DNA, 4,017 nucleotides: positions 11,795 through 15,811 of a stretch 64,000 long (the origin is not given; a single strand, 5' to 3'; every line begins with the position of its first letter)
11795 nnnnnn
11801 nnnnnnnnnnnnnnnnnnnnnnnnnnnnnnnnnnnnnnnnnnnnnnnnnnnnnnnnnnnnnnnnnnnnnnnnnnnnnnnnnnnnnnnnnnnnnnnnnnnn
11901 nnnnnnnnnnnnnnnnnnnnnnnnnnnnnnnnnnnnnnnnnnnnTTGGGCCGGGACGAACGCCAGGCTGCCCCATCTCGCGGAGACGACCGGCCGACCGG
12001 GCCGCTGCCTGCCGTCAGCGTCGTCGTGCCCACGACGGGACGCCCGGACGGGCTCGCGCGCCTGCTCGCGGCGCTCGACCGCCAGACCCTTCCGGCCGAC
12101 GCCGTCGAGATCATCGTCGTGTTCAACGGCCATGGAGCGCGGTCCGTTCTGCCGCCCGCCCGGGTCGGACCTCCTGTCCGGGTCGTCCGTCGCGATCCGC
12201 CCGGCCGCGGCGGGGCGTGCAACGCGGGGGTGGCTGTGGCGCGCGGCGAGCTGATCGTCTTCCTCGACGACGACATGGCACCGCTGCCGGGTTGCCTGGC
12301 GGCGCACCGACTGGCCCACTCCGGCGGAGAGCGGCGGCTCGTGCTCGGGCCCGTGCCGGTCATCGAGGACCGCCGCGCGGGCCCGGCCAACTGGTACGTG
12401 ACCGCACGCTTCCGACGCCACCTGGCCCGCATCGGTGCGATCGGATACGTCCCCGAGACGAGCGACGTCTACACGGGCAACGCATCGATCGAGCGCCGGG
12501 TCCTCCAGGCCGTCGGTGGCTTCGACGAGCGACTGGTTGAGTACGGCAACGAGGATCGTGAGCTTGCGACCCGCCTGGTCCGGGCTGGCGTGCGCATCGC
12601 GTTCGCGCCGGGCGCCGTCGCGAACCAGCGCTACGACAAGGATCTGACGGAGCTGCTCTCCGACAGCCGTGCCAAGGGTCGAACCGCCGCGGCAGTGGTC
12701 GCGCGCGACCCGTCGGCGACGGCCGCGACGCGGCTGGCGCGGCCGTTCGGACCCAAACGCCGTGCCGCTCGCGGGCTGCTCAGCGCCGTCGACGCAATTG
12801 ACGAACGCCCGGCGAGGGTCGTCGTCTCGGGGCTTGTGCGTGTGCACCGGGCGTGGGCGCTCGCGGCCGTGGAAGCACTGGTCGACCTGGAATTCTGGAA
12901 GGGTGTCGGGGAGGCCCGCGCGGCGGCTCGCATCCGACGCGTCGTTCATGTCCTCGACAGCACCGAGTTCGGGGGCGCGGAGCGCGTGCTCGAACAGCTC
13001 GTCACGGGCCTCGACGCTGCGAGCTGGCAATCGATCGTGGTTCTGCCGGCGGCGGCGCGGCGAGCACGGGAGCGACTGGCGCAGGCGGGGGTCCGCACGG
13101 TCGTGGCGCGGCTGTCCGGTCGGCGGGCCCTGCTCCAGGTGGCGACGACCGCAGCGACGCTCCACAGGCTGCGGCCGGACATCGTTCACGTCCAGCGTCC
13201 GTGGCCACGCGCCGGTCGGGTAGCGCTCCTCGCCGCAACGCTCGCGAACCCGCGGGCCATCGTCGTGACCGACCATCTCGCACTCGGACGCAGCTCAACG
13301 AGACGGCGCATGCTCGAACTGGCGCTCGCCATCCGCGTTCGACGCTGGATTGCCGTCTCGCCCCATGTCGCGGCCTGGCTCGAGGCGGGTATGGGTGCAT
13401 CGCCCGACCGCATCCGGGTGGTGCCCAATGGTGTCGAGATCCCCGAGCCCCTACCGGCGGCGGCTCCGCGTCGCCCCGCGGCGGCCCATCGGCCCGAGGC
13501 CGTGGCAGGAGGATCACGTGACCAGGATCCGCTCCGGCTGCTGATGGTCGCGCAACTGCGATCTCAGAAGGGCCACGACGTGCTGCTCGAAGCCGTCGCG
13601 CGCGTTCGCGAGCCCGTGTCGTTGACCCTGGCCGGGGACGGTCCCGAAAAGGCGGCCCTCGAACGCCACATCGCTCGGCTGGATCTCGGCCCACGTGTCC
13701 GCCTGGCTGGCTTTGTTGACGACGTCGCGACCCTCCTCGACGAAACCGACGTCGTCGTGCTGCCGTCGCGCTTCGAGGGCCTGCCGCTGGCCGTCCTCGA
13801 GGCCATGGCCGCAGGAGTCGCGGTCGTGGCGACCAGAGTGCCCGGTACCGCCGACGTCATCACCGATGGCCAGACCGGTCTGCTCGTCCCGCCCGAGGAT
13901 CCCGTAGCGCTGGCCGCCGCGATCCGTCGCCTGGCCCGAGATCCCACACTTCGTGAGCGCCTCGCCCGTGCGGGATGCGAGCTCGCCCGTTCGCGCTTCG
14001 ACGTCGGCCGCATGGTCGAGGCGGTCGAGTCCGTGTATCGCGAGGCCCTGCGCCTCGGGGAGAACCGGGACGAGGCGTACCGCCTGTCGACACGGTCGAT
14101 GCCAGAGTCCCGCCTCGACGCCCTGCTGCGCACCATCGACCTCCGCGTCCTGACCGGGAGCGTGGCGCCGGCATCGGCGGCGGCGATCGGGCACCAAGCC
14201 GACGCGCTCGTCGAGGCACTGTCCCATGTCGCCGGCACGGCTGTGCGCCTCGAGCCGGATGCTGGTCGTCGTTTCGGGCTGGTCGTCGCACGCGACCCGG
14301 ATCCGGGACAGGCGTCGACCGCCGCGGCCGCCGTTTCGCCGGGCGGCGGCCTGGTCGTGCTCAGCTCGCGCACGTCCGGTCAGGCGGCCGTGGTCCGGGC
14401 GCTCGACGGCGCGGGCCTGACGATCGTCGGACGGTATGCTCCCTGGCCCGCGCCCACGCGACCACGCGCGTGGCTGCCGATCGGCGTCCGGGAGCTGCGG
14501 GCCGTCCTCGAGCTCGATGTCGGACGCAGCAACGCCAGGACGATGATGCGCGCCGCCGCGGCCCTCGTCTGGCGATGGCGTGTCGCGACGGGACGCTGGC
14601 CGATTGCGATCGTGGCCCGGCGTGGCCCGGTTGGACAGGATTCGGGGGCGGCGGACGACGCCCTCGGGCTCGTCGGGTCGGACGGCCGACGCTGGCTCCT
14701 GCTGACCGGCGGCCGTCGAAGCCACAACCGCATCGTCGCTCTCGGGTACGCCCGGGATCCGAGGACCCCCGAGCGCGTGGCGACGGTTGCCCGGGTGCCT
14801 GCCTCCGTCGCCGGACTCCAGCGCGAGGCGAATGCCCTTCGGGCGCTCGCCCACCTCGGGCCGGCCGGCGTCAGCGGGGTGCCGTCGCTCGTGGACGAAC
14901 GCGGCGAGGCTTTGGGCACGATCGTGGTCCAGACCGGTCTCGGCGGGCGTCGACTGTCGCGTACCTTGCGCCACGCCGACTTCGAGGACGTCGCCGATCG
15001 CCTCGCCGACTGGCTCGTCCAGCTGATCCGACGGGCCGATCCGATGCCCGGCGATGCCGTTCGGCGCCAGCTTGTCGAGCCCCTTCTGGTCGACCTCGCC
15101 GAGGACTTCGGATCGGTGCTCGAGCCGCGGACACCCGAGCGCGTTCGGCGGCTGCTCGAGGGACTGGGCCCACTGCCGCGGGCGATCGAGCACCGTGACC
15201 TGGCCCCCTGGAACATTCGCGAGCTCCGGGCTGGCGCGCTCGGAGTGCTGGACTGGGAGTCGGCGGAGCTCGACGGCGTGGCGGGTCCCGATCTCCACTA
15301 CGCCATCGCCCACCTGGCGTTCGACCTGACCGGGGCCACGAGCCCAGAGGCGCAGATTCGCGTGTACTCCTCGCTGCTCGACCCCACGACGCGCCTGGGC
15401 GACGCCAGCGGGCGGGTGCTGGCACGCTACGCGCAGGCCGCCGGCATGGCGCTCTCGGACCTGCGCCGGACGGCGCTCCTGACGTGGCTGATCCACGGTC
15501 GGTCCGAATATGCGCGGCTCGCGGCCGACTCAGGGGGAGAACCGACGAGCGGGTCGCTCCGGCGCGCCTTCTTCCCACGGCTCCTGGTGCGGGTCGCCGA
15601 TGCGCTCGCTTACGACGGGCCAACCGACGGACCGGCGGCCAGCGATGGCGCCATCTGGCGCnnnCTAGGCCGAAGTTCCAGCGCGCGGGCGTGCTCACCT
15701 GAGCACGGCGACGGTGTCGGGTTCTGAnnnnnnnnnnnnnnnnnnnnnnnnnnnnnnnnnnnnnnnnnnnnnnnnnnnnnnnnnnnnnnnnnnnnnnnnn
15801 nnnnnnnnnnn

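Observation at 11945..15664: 1239-aa GT2-GT4-(methyltransferase-like)-kinase fusion: candidate glycan build-and-cap enzyme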

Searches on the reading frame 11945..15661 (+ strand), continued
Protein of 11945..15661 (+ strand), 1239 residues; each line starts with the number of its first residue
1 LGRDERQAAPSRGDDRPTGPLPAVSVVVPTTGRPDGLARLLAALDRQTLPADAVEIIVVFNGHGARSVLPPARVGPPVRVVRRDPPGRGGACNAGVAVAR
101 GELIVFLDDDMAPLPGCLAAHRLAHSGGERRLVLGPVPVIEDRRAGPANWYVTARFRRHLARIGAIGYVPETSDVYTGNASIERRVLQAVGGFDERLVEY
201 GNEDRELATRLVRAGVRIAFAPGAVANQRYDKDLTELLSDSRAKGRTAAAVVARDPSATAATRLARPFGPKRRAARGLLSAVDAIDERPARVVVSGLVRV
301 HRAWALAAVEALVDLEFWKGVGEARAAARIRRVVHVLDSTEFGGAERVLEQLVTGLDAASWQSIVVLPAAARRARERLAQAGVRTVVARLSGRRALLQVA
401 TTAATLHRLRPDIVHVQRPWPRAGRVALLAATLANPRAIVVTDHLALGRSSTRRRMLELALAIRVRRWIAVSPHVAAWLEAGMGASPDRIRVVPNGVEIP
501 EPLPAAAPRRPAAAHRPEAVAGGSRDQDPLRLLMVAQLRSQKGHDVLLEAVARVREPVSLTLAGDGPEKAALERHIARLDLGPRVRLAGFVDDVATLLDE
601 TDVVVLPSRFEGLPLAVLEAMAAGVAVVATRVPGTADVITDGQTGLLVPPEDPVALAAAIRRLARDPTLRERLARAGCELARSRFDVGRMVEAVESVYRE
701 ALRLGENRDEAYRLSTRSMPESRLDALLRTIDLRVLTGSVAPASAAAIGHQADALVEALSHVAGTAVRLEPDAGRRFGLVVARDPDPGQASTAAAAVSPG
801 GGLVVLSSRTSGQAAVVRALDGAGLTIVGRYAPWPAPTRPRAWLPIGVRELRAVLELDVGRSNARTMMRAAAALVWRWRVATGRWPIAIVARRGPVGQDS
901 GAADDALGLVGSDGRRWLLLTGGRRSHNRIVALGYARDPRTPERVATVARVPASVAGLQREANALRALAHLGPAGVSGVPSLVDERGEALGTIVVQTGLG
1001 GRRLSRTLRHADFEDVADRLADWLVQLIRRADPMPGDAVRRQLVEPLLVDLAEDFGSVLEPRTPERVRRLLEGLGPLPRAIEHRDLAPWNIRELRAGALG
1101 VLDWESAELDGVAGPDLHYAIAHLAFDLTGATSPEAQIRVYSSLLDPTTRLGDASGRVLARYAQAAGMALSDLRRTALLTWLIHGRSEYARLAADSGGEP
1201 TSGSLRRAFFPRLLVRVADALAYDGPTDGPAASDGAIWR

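Call 26: find_encoding_contigs(protein=P0002, flank=10000, max_places=3)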
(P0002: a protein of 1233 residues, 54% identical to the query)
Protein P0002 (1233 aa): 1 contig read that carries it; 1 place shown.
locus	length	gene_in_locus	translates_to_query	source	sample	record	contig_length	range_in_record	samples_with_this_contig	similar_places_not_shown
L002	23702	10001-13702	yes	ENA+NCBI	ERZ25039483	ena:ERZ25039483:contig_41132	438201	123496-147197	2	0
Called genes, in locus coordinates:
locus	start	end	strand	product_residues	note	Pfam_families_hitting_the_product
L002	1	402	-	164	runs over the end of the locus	PF04024:PspC, PF18917:LiaI-LiaF-like_TM1 (weak)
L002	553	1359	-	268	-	PF22570:LiaF-TM (weak)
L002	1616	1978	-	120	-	PF01370:Epimerase, PF16363:GDP_Man_Dehyd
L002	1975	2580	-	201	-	PF01073:3Beta_HSD (weak), PF01370:Epimerase, PF02719:Polysacc_synt_2 (weak), PF04321:RmlD_sub_bind, PF07993:NAD_binding_4 (faint), PF16363:GDP_Man_Dehyd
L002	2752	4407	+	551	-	PF00535:Glycos_transf_2, PF13641:Glyco_tranf_2_3 (faint), PF01522:Polysacc_deac_1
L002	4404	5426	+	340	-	PF00535:Glycos_transf_2, PF10111:Glyco_tranf_2_2 (faint)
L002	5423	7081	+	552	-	PF01943:Polysacc_synt, PF13440:Polysacc_synt_3, PF03023:MurJ (faint)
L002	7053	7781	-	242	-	PF08242:Methyltransf_12 (faint), PF13489:Methyltransf_23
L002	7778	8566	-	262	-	PF01522:Polysacc_deac_1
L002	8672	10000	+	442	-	PF13439:Glyco_transf_4 (weak), PF00534:Glycos_transf_1, PF13692:Glyco_trans_1_4, PF13524:Glyco_trans_1_2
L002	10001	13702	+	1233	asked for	PF00535:Glycos_transf_2, PF13641:Glyco_tranf_2_3, PF02709:Glyco_transf_7C (weak), PF13439:Glyco_transf_4, PF20706:GT4-conflict, PF00534:Glycos_transf_1, PF13692:Glyco_trans_1_4, PF13524:Glyco_trans_1_2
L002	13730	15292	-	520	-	PF07676:PD40 (faint)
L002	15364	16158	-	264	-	PF13489:Methyltransf_23, PF08241:Methyltransf_11, PF08242:Methyltransf_12, PF13649:Methyltransf_25, PF13847:Methyltransf_31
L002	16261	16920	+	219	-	PF05175:MTS (weak), PF06325:PrmA, PF13649:Methyltransf_25 (weak)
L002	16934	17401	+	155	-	PF00583:Acetyltransf_1, PF13673:Acetyltransf_10, PF13508:Acetyltransf_7, PF08445:FR47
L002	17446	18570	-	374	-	PF01699:Na_Ca_ex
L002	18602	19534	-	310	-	PF00892:EamA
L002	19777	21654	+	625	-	PF00437:T2SSE, PF27713:UCP018868 (weak), PF01042:Ribonuc_L-PSP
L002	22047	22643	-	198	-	PF01872:RibD_C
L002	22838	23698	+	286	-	PF08450:SGL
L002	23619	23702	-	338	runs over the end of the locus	PF02129:Peptidase_S15 (faint), PF05448:AXE1 (faint), PF00561:Abhydrolase_1, PF12146:Hydrolase_4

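Call 64: find_encoding_contigs(protein=P0006, flank=10000, max_places=2)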
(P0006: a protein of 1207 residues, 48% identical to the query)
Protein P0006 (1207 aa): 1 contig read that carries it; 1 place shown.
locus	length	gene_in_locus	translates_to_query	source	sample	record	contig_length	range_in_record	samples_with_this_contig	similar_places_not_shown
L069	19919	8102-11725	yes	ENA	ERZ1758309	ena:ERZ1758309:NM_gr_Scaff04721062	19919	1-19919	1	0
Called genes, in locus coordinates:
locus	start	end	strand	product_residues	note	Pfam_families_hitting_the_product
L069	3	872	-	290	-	?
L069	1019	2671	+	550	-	PF00535:Glycos_transf_2, PF10111:Glyco_tranf_2_2 (faint), PF13641:Glyco_tranf_2_3 (weak), PF01522:Polysacc_deac_1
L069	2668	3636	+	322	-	PF00535:Glycos_transf_2, PF10111:Glyco_tranf_2_2, PF13641:Glyco_tranf_2_3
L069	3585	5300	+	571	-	PF01554:MatE, PF01943:Polysacc_synt, PF13440:Polysacc_synt_3, PF03023:MurJ (faint)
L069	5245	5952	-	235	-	PF13489:Methyltransf_23, PF08241:Methyltransf_11 (weak), PF08242:Methyltransf_12 (faint)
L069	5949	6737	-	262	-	PF01522:Polysacc_deac_1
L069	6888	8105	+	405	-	PF13439:Glyco_transf_4, PF00534:Glycos_transf_1 (weak), PF13692:Glyco_trans_1_4, PF13524:Glyco_trans_1_2 (weak)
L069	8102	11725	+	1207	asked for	PF00535:Glycos_transf_2, PF13641:Glyco_tranf_2_3, PF02709:Glyco_transf_7C, PF13439:Glyco_transf_4, PF20706:GT4-conflict, PF00534:Glycos_transf_1, PF13524:Glyco_trans_1_2, PF13692:Glyco_trans_1_4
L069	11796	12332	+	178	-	PF04542:Sigma70_r2, PF08281:Sigma70_r4_2, PF04545:Sigma70_r4 (weak)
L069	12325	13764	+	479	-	-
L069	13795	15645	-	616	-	PF00437:T2SSE, PF27713:UCP018868 (weak), PF01042:Ribonuc_L-PSP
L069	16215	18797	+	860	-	PF00133:tRNA-synt_1, PF09334:tRNA-synt_1g, PF13603:tRNA-synt_1_2, PF00133:tRNA-synt_1, PF08264:Anticodon_1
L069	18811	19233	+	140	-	-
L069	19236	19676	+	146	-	-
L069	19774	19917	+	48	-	?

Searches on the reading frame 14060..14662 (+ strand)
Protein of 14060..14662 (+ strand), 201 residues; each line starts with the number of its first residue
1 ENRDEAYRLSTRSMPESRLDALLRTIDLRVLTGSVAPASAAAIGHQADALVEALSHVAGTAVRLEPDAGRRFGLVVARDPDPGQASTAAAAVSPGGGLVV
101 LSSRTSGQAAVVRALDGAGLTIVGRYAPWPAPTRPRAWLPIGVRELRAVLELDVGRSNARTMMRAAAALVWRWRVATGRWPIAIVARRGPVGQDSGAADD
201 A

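Call 7: search_protein_families(library=pfam, proteins=[window:14060-14662:+], max_evalue=10)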
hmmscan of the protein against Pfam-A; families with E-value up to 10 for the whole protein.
seq(201 aa): 2 families
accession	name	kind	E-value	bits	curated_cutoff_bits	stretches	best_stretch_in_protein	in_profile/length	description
PF18603.7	LAL_C2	-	0.0098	16.6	29.4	1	57-92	34-69/78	L-amino acid ligase C-terminal domain 2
PF24847.1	DUF7722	-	0.18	12.8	26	1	13-45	11-42/46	Domain of unknown function (DUF7722)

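Call 46: predict_structure(alignment_id=A4)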
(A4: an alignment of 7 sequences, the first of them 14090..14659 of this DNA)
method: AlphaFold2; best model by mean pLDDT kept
length: 190 residues; sequences in the alignment: 7
mean_pLDDT: 76.1   pTM: 0.73
mean pLDDT of the five models: 76.1, 75.3, 74.2, 72.0, 71.6
residues with pLDDT >= 90: 40; 70-90: 93; 50-70: 44; < 50: 13
segments of 3 or more residues with pLDDT < 50: 1-3, 183-190
pLDDT, mean of each block of 10 residues (from residue 1): 56 59 67 91 83 85 91 92 90 82 90 83 64 62 63 77 79 86 45
secondary structure, 60 per line:
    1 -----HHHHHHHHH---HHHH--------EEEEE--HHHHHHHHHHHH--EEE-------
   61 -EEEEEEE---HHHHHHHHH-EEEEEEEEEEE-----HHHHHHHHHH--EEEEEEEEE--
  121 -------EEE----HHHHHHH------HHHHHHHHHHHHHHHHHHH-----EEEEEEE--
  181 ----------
elements in order: H6-14 H18-21 E30-34 H37-48 E51-53 E62-68 H72-80 E82-92 H98-107 E110-118 E128-130 H135-141 H148-166 E172-178

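Call 50: fold_search(model_id=the predicted structure, library=pdb)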
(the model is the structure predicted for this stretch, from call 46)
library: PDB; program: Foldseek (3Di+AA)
matches with E <= 10: 1798; with E <= 0.001: 358
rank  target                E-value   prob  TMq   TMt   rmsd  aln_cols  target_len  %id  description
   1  9tb4_I                8.4e-07  1.00  0.42  0.31  11.6       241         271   14  SAM-dependent C6-FPP methytransferase from Streptomyces varsoviensis in complex with SAH and FPP (released 2026-01-28)
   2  8x8j_B                1.3e-06  1.00  0.38  0.32  13.2       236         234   13  The structure of AbBioc in complex with inhibitor sinefungin (released 2024-11-13)
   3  9tb4_C                1.4e-06  1.00  0.42  0.31  11.9       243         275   15  SAM-dependent C6-FPP methytransferase from Streptomyces varsoviensis in complex with SAH and FPP (released 2026-01-28)
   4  7fbo_A                1.4e-06  1.00  0.41  0.30  13.2       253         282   14  geranyl pyrophosphate C6-methyltransferase BezA binding with S-adenosylhomocysteine (released 2021-12-01)
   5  9sls_B                1.7e-06  1.00  0.43  0.33  12.1       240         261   11  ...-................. from Burkholderia sp. in complex with SAH (released 2025-12-31)
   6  9sm1_E                2.1e-06  1.00  0.39  0.28  11.2       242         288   10  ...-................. from Pseudomonas chlororaphis in complex with SAH and FPP (released 2025-12-31)
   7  9tb4_F                2.3e-06  1.00  0.43  0.31  12.0       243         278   15  SAM-dependent C6-FPP methytransferase from Streptomyces varsoviensis in complex with SAH and FPP (released 2026-01-28)
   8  9sls_A                2.5e-06  1.00  0.40  0.30  11.4       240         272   10  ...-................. from Burkholderia sp. in complex with SAH (released 2025-12-31)
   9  9tb4_G                2.7e-06  1.00  0.43  0.32  12.4       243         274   13  SAM-dependent C6-FPP methytransferase from Streptomyces varsoviensis in complex with SAH and FPP (released 2026-01-28)
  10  9tb4_L                2.7e-06  1.00  0.42  0.32  11.6       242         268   14  SAM-dependent C6-FPP methytransferase from Streptomyces varsoviensis in complex with SAH and FPP (released 2026-01-28)
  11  9tb4_A                3.2e-06  1.00  0.42  0.31  12.0       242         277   15  SAM-dependent C6-FPP methytransferase from Streptomyces varsoviensis in complex with SAH and FPP (released 2026-01-28)
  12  4m7r_B                3.2e-06  1.00  0.43  0.46  10.6       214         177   11  Crystal structure of the N-terminal methyltransferase-like domain of anamorsin (released 2013-10-30)
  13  9tb4_E                3.4e-06  1.00  0.43  0.31  12.0       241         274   14  SAM-dependent C6-FPP methytransferase from Streptomyces varsoviensis in complex with SAH and FPP (released 2026-01-28)
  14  9sm3_D                3.7e-06  1.00  0.40  0.29  11.2       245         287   14  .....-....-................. from Pseudomonas chlororaphis in complex with SAH (released 2025-12-31)
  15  9tb4_B                4.2e-06  1.00  0.42  0.31  12.0       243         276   15  SAM-dependent C6-FPP methytransferase from Streptomyces varsoviensis in complex with SAH and FPP (released 2026-01-28)
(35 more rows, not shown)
